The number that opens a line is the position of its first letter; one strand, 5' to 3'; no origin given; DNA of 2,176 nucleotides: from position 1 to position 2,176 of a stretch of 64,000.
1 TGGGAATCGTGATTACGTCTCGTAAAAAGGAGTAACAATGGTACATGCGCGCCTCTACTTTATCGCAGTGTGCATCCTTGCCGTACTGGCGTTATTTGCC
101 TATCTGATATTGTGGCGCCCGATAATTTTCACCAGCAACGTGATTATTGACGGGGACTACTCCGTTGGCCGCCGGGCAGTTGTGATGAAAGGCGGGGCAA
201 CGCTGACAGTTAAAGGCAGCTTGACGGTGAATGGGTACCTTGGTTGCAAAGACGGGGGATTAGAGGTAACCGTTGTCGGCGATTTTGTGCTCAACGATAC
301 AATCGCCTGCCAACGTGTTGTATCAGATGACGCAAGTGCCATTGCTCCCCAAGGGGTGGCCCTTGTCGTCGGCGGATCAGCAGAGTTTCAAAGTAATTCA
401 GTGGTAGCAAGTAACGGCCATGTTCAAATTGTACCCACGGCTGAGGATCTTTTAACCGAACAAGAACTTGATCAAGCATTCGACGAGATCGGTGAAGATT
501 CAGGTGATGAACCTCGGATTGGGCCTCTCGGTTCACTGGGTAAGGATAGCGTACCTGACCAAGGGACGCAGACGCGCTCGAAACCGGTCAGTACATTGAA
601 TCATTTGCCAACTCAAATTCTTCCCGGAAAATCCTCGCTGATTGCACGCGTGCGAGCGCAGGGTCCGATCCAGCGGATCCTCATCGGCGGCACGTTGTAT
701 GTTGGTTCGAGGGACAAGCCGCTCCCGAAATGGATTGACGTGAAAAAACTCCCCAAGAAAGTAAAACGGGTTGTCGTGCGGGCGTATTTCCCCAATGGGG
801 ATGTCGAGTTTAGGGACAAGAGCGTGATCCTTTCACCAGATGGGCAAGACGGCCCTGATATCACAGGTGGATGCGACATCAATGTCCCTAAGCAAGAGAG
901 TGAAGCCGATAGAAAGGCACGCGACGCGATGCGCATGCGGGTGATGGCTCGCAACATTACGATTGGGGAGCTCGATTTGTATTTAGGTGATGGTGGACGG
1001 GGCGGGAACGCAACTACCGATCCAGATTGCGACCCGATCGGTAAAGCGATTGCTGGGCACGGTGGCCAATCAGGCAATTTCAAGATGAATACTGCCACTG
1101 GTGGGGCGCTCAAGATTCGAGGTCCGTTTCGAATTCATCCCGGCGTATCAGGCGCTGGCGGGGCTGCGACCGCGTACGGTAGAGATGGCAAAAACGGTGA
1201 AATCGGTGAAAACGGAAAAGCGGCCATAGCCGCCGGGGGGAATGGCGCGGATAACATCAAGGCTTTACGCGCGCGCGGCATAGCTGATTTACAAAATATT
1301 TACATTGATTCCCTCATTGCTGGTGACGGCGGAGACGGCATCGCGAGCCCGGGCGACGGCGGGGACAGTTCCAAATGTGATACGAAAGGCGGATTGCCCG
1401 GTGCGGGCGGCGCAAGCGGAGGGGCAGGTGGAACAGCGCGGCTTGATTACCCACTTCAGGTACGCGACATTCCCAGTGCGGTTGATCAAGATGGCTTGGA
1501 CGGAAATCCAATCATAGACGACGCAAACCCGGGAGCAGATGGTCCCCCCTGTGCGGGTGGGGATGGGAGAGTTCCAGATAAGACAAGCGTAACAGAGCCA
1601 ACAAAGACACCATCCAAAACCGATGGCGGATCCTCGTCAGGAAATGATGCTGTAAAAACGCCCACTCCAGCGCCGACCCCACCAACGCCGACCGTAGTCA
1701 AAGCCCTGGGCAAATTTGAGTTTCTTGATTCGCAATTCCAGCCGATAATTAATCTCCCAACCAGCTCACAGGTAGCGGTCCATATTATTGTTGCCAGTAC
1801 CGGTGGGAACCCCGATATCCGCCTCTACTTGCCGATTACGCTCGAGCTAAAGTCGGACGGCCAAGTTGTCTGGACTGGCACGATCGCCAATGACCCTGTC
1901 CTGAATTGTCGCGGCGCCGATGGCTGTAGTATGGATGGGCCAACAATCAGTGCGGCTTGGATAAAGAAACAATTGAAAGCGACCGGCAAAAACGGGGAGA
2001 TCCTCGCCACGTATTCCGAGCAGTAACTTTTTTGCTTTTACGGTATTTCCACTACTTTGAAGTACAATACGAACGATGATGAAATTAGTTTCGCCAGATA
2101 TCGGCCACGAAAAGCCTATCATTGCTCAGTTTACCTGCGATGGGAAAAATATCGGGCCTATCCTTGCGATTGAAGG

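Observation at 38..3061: Uncharacterised surface-gene trio (Gly/Asp-rich beta-helix protein, PEBP, atypical pilin) translationally fused to leuS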

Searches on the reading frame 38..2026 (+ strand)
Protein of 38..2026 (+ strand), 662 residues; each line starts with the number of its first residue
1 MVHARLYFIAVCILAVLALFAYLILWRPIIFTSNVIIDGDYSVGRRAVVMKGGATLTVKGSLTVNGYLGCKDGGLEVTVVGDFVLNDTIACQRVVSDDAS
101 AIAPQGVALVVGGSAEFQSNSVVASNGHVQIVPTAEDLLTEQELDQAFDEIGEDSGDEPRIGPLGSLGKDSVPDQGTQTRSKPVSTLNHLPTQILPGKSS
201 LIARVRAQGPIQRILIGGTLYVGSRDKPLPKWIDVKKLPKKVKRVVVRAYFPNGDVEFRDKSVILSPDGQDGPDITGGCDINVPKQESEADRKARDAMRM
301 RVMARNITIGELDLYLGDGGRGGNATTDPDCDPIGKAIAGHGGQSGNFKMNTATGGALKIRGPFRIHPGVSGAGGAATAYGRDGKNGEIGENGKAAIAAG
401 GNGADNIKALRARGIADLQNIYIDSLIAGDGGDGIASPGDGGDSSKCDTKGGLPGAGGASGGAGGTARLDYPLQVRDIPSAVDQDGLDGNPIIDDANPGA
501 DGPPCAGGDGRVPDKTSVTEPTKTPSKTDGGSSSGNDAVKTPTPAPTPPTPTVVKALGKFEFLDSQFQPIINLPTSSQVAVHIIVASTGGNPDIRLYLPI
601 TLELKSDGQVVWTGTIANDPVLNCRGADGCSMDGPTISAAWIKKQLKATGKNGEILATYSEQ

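Call 4: search_protein_families(library=pfam, proteins=[window:38-2026:+], max_evalue=1)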
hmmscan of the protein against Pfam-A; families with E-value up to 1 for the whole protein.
window:38-2026:+ (662 aa): 1 family
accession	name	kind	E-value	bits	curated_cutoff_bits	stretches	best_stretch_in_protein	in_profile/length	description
PF19910.5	DUF6383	-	0.66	10.6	23.7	0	82-110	34-62/74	Domain of unknown function (DUF6383)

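Call 5: search_protein_families(library=ncbifam, proteins=[window:38-2026:+], max_evalue=1)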
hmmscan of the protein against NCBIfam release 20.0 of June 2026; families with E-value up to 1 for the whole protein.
window:38-2026:+ (662 aa): 0 families

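Call 6: find_homologous_proteins(query=window:38-2026:+)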
Query window:38-2026:+ (662 aa): 42 proteins with E <= 0.001 among 8000 candidates.
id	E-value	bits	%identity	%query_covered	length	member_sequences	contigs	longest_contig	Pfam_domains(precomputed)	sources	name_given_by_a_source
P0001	0.0e+0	1480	100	100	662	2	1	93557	-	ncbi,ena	-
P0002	0.0e+0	1059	73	100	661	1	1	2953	-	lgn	-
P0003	8.3e-293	991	68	100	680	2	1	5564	-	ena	-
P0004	4.3e-286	969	67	100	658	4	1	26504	-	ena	-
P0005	1.9e-272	924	64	100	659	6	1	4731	-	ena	-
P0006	8.5e-267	905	63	96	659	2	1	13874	-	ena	-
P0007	4.4e-264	896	62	100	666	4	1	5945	-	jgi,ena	-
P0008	1.2e-255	868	61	100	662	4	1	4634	-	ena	-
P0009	2.2e-248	844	62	96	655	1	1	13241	-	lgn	-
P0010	3.3e-235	801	63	88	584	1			-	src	-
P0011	3.9e-107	377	41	95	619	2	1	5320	-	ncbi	-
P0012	2.5e-69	252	39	71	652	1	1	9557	-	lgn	-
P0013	1.6e-63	233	35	71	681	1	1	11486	-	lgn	-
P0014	9.4e-63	231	37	71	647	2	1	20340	-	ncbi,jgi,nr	ncbi:hypothetical protein C4571_03825 [Candidatus Parcubacteria bacterium]|nr:MAG: hypothetical prot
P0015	5.4e-62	228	38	67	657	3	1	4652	-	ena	-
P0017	1.0e-60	224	36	67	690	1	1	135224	-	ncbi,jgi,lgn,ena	ncbi:MAG: hypothetical protein WC570_00335 [Patescibacteria group bacterium]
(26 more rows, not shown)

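Call 8: find_encoding_contigs(protein=P0001, flank=10000, max_places=3)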
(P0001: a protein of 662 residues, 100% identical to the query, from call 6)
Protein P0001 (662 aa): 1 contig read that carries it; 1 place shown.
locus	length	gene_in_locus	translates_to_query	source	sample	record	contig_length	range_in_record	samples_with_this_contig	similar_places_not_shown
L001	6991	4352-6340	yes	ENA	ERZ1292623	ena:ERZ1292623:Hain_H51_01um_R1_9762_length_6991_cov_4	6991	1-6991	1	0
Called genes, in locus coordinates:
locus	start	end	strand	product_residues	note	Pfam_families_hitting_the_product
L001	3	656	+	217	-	?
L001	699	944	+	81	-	-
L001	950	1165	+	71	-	-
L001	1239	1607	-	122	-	PF14325:DUF4383 (faint)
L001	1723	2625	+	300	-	PF00188:CAP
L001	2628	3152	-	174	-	PF27226:AF_1845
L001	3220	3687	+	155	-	PF00293:NUDIX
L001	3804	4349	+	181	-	-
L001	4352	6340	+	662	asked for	-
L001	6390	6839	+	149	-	PF01161:PBP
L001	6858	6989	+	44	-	?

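Call 9: find_encoding_contigs(protein=P0004, flank=8000, max_places=2)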
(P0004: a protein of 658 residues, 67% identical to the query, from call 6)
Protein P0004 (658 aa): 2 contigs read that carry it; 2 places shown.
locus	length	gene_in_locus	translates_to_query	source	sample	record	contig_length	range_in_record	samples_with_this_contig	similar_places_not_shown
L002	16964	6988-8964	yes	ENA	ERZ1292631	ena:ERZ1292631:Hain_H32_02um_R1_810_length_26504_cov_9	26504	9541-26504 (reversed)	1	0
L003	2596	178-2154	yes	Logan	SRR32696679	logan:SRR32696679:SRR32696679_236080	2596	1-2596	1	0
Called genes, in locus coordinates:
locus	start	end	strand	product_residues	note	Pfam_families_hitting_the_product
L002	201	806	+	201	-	PF00160:Pro_isomerase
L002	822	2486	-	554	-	-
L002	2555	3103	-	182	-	PF00011:HSP20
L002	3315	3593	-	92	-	-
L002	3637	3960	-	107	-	PF02687:FtsX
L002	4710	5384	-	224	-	PF00005:ABC_tran, PF02463:SMC_N (faint), PF13304:AAA_21 (faint)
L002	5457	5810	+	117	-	PF02675:AdoMet_dc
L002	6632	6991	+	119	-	-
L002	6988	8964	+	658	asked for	-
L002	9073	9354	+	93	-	PF02583:Trns_repr_metal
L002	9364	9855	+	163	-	PF22544:HYDIN_VesB_CFA65-like_Ig (weak), PF07610:DUF1573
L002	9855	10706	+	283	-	-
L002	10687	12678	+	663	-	PF00122:E1-E2_ATPase, PF00702:Hydrolase, PF08282:Hydrolase_3 (faint), PF13419:HAD_2 (faint)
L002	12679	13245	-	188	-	PF01966:HD (weak)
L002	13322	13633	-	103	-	-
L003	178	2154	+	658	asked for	-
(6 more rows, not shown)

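Call 10: find_encoding_contigs(protein=P0006, flank=6000, max_places=1)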
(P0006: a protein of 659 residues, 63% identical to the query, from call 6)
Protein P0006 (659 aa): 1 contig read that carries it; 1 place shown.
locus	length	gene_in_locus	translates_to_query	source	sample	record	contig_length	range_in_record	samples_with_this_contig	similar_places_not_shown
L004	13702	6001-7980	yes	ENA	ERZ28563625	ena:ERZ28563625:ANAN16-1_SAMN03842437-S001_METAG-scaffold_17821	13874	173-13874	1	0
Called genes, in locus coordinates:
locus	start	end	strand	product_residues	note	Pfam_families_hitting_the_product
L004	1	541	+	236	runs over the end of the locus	?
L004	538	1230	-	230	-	PF00005:ABC_tran, PF02463:SMC_N (faint), PF13401:AAA_22 (faint), PF13304:AAA_21 (weak)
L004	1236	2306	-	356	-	PF13458:Peripla_BP_6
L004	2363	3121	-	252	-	PF13476:AAA_23 (weak), PF00005:ABC_tran, PF13304:AAA_21 (weak), PF12399:BCA_ABC_TP_C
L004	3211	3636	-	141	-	-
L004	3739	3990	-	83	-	-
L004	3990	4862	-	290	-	PF02653:BPD_transp_2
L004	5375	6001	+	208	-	-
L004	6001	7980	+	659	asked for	-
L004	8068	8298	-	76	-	PF04070:DUF378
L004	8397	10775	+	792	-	PF00133:tRNA-synt_1, PF09334:tRNA-synt_1g, PF13603:tRNA-synt_1_2, PF00133:tRNA-synt_1, PF08264:Anticodon_1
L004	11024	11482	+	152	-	PF01029:NusB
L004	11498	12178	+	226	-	PF22935:RM44_endonuclase (faint), PF14622:Ribonucleas_3_3, PF00636:Ribonuclease_3, PF22892:DSRM_MRPL44, PF00035:dsrm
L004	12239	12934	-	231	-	PF05552:MS_channel_1st_1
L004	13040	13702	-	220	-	?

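Call 11: find_encoding_contigs(protein=P0009, flank=6000, max_places=1)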
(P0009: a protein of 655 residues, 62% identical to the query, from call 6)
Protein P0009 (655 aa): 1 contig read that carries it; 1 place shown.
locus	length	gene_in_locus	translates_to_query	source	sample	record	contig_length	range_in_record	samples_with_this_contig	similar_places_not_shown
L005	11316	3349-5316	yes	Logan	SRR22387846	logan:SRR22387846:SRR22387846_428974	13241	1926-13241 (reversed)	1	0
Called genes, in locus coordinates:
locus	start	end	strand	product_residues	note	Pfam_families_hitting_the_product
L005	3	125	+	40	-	?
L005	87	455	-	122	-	-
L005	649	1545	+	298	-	PF00188:CAP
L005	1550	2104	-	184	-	PF27226:AF_1845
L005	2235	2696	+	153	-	PF00293:NUDIX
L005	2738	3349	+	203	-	-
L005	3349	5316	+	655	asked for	-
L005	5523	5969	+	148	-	PF01161:PBP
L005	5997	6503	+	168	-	PF07963:N_methyl (weak)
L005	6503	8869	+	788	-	PF00133:tRNA-synt_1, PF01406:tRNA-synt_1e (faint), PF09334:tRNA-synt_1g, PF13603:tRNA-synt_1_2, PF00133:tRNA-synt_1, PF09334:tRNA-synt_1g (weak), PF08264:Anticodon_1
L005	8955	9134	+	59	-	PF01783:Ribosomal_L32p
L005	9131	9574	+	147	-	PF01029:NusB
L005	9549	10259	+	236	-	PF22935:RM44_endonuclase, PF14622:Ribonucleas_3_3, PF00636:Ribonuclease_3, PF00035:dsrm, PF22892:DSRM_MRPL44 (weak)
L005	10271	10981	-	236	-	PF20803:PaaX_M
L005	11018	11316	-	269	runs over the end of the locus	PF00768:Peptidase_S11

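Call 12: find_encoding_contigs(protein=P0017, flank=6000, max_places=1)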
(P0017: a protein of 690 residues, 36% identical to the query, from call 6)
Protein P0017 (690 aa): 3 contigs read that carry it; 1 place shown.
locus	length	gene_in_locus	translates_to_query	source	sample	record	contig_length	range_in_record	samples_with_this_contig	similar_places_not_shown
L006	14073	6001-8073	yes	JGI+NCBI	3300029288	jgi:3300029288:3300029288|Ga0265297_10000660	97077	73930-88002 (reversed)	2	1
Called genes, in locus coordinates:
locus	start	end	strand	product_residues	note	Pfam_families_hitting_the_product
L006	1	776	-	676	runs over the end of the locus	PF25917:BSH_RND, PF25973:BSH_CzcB, PF25919:BSH_CusB (weak), PF25990:Beta-barrel_YknX, PF25967:RND-MFP_C (weak), PF25989:YknX_C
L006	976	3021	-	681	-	PF13360:PQQ_2, PF13570:Beta-prop_ACSF4, PF24796:WDR55 (faint), PF25292:Beta-prop_CGLA (weak), PF13570:Beta-prop_ACSF4, PF25292:Beta-prop_CGLA (weak), PF13360:PQQ_2, PF13570:Beta-prop_ACSF4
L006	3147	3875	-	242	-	-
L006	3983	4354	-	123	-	PF07883:Cupin_2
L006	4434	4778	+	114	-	PF13473:Cupredoxin_1, PF00127:Copper-bind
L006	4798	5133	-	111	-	-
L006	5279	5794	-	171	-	-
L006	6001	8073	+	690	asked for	-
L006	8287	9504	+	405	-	PF00270:DEAD, PF04851:ResIII, PF00271:Helicase_C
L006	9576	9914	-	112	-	PF07883:Cupin_2 (weak)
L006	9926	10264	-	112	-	PF02311:AraC_binding, PF07883:Cupin_2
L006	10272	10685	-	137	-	-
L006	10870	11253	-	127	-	PF07237:DUF1428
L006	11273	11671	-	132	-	PF00903:Glyoxalase, PF22677:Ble-like_N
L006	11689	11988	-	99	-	-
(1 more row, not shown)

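Call 20: search_solved_structures(query=A1, max_evalue=10, show_alignments=2)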
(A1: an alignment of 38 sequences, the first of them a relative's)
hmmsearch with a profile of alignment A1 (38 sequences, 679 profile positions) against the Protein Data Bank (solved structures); distinct sequences matched with E-value up to 10: 2.
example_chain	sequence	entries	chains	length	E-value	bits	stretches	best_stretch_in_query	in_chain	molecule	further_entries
8y48_A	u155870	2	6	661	3.6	9.3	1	422-469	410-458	Envelope glycoprotein B | Core gene UL27 family protein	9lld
6v8i_BN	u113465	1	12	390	7.9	8.2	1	533-603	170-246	Fiber Upper, gp68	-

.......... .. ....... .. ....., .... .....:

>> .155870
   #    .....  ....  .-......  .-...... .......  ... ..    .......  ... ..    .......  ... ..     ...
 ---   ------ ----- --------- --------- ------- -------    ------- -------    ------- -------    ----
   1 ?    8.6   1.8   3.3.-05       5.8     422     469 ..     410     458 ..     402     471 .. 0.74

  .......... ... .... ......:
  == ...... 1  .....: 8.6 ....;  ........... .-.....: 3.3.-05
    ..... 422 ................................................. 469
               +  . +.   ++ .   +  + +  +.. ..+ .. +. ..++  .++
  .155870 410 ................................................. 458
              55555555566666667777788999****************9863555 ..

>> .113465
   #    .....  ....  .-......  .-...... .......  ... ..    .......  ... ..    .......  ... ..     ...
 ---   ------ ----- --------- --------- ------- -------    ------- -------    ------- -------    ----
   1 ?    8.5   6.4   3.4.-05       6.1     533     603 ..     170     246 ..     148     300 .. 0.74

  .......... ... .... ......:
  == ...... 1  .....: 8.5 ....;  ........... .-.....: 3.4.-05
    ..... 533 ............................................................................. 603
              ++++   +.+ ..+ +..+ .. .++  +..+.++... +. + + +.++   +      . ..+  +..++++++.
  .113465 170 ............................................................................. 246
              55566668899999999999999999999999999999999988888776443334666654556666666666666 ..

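Call 30: predict_structure(alignment_id=A1)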
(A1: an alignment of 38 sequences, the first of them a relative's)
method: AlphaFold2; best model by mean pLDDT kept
length: 662 residues; sequences in the alignment: 38
mean_pLDDT: 81.2   pTM: 0.68
mean pLDDT of the five models: 81.2, 81.0, 77.5, 77.3, 76.1
residues with pLDDT >= 90: 365; 70-90: 144; 50-70: 64; < 50: 89
segments of 3 or more residues with pLDDT < 50: 99-102, 169-172, 185-208, 225-228, 509-557
pLDDT, mean of each block of 10 residues (from residue 1): 84 94 90 97 95 94 96 93 96 63 74 95 93 94 92 89 72 62 43 37 44 90 61 66 88 94 91 96 93 92 96 95 97 96 96 94 95 98 95 94 94 92 96 96 94 89 92 93 92 92 73 40 32 31 36 45 62 59 70 80 85 86 79 79 79 79 64
secondary structure, 60 per line:
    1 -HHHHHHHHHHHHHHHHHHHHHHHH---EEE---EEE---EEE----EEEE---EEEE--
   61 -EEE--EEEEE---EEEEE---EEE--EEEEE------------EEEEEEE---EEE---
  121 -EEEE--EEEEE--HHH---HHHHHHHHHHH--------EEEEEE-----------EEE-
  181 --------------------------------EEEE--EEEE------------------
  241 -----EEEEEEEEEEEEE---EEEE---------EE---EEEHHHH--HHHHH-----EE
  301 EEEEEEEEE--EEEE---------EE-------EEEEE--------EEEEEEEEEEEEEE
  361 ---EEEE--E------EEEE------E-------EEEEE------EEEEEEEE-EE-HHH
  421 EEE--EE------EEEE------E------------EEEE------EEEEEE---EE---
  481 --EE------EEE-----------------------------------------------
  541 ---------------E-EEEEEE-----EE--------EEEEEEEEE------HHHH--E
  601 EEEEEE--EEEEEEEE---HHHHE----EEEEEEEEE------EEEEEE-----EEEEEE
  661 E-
elements in order (helices of 4 or more, strands of 3 or more residues): H2-25 E29-31 E35-37 E41-43 E48-51 E55-58 E62-64 E67-71 E75-79 E83-85 E88-92 E105-111 E115-117 E122-125 E128-132 H141-151 E160-165 E177-179 E213-216 E219-222 E246-258 E262-265 E280-282 H283-286 H289-293 E299-309 E312-315 E334-338 E347-360 E364-367 E377-380 E395-399 E406-413 E421-423 E434-437 E457-460 E467-472 E491-493 E558-563 E579-587 H594-597 E600-606 E609-616 H620-623 E629-637 E644-649 E655-661
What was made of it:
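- On Right-handed parallel beta-helix surface proteins (fold class): In the AF2 model the 10-residue block means of pLDDT are mostly above 90 across residues 30-165 and 240-500 (call 30).
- AF2 model with mean pLDDT 81 and 365 residues at 90 or above (call 30).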

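Call 38: search_protein_families(library=pfam, alignment_id=A1, max_evalue=0.1)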
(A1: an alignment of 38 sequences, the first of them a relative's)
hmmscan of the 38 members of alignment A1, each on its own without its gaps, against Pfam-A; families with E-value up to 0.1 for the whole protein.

A. member 1, P0001 (662 aa): 0 families

B. families by the number of members that match (of 38 scanned): 2 families
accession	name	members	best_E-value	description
PF22625.2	ECR1_N_2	1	0.018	Exosome RNA binding protein RRP4 N-terminal domain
PF11921.14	DUF3439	1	0.032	Domain of unknown function (DUF3439)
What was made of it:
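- On Pectate-lyase-like / CASH beta-helix enzymes: There are no Pfam hits in the query or in the 38 homologues (calls 4, 38).
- There is no Pfam Beta_helix, NosD, pectate-lyase or CASH hit, even at E up to 1 (calls 4, 38).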

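Call 48: find_related_loci(query=A1, collection=metagenome_contigs, flank=5000)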
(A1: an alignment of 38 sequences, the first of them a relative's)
Query A1 (662 aa) in metagenome_contigs; peptide patterns used: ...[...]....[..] (x = any residue, [..] = any of these).
149 stretches matched a pattern; 46 encode a relative of the query (tblastn E <= 1e-3); 46 distinct loci.
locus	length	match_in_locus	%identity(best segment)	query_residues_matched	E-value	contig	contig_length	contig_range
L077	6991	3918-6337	100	1-662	0e+0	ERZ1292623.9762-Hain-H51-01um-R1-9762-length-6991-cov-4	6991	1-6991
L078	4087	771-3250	68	1-662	0e+0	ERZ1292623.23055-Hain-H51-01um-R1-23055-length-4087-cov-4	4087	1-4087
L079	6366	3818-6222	67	1-662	0e+0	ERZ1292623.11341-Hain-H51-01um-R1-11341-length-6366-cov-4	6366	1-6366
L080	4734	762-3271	62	1-662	0e+0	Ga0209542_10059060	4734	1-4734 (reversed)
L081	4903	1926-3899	61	1-662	0e+0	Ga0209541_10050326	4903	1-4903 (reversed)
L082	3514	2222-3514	63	1-431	4e-175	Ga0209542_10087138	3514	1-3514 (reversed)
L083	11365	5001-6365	38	1-469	4e-71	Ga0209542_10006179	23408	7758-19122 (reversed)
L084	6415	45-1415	36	6-469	1e-66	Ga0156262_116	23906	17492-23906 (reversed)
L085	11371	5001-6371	36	6-469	2e-66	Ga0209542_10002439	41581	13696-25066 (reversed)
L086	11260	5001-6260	37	30-469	2e-65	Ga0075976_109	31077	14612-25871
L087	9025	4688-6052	37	1-469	3e-65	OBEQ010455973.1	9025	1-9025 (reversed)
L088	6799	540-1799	37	30-469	9e-65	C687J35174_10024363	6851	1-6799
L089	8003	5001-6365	38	1-469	9e-61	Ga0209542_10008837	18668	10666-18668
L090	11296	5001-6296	37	10-447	2e-60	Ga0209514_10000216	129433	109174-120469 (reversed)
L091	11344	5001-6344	36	1-469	4e-60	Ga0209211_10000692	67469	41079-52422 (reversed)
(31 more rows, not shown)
